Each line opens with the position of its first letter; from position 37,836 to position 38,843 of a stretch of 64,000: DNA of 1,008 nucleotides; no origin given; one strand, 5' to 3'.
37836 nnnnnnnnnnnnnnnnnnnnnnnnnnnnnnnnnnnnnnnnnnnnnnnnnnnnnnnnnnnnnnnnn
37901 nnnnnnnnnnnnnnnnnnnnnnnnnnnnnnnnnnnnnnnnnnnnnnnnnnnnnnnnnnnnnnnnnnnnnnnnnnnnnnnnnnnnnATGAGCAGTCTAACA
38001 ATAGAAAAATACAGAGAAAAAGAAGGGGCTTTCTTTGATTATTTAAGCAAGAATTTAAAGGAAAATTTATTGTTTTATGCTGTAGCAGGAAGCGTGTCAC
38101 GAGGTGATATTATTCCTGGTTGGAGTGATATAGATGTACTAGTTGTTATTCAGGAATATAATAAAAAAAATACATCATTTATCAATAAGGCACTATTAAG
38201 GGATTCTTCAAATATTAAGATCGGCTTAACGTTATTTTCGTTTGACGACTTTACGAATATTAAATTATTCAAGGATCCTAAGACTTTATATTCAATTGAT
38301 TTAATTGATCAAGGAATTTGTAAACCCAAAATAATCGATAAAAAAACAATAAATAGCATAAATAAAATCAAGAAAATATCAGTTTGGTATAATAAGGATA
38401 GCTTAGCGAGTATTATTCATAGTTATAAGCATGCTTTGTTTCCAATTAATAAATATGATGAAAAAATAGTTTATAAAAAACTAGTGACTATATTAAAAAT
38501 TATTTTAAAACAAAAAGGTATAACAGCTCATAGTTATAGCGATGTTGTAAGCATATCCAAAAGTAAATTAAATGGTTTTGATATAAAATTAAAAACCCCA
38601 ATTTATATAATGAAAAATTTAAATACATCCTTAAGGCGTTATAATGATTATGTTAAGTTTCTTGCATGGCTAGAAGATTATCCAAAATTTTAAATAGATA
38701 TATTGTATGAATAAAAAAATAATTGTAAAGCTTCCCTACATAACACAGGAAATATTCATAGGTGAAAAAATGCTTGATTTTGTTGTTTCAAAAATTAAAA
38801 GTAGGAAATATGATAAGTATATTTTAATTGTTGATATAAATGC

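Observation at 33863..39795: Candidate small-molecule or nucleotide-modification pathway: DHQS-like cyclase, two kinase types, a pol-beta nucleotidyltransferase, two NUDIX paralogs and a deaminase-family hydrolase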

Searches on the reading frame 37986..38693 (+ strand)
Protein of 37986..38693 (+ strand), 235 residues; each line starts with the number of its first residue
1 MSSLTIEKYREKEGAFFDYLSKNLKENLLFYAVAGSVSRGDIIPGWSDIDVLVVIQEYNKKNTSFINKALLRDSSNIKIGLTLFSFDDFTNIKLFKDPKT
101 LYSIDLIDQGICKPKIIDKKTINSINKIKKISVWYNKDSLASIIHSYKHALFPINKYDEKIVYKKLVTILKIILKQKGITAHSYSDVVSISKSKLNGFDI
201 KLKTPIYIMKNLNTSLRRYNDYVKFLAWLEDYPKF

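Call 3: search_protein_families(library=pfam, proteins=[window:37986-38693:+], max_evalue=0.01)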
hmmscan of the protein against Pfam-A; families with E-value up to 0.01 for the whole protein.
window:37986-38693:+ (235 aa): 1 family
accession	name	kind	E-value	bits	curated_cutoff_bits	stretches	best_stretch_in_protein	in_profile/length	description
PF01909.29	NTP_transf_2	-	2.1e-05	25.3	21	1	29-72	15-47/93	Nucleotidyltransferase domain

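Call 4: search_protein_families(library=ncbifam, proteins=[window:37986-38693:+], max_evalue=0.01)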
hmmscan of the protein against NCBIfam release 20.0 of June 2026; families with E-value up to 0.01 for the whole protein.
window:37986-38693:+ (235 aa): 1 family
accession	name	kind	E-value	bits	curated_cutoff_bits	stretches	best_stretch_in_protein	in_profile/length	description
NF041117.1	CBASS_cyclase_b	equivalog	0.0073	15.9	200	0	11-59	20-66/275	CBASS oligonucleotide cyclase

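Call 6: search_protein_families(library=padloc, proteins=[window:37986-38693:+], max_evalue=0.01)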
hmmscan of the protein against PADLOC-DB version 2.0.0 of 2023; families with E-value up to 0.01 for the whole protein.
window:37986-38693:+ (235 aa): 6 families
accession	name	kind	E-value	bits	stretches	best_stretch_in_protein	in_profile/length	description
PDLC04903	PDC-S09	-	0.00023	19.5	1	19-61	17-58/108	-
PDLC00823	Cyclase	-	0.00042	18.1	1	12-64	29-79/285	oligonucleotide-cyclase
PDLC00776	Cyclase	-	0.0028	15.1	1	20-63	37-79/287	oligonucleotide-cyclase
PDLC00790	Cyclase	-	0.0028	15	1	27-62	73-108/310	oligonucleotide-cyclase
PDLC04902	PDC-S09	-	0.0038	15.5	1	32-66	25-58/97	-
PDLC04906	PDC-S09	-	0.0053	15.1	0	32-73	28-69/98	-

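Call 50: search_solved_structures(query=window:37986-38693:+, max_evalue=10)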
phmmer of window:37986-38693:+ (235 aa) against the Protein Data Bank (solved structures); distinct sequences matched with E-value up to 10: 2.
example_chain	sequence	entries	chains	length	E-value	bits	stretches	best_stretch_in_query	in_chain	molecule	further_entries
8za5_A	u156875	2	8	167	0.36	13.6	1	148-227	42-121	MarR-family transcriptional regulator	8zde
9u2x_A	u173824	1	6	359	1.6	11.5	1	63-139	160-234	Deferrochelatase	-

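Call 64: search_protein_families(library=pfam, alignment_id=A5, max_evalue=0.05)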
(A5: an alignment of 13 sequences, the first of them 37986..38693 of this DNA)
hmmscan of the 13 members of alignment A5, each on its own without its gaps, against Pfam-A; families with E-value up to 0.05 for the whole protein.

A. member 1, window:37986-38693:+ (235 aa): 1 family
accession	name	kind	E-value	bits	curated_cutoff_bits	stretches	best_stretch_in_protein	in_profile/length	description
PF01909.29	NTP_transf_2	-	2.1e-05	25.3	21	1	29-72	15-47/93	Nucleotidyltransferase domain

B. families by the number of members that match (of 13 scanned): 2 families
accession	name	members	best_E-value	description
PF01909.29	NTP_transf_2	12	1.3e-06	Nucleotidyltransferase domain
PF18765.7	Polbeta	6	0.0014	Polymerase beta, Nucleotidyltransferase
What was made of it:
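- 37986..38693 (+): g6: pol-beta-superfamily nucleotidyltransferase, 235 aa. Pfam PF01909 in 12 of 13 orthologs (calls 3, 64).
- On Pol-beta-superfamily nucleotidyltransferases (g6): PF01909 in 12 of 13 orthologs (call 64).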
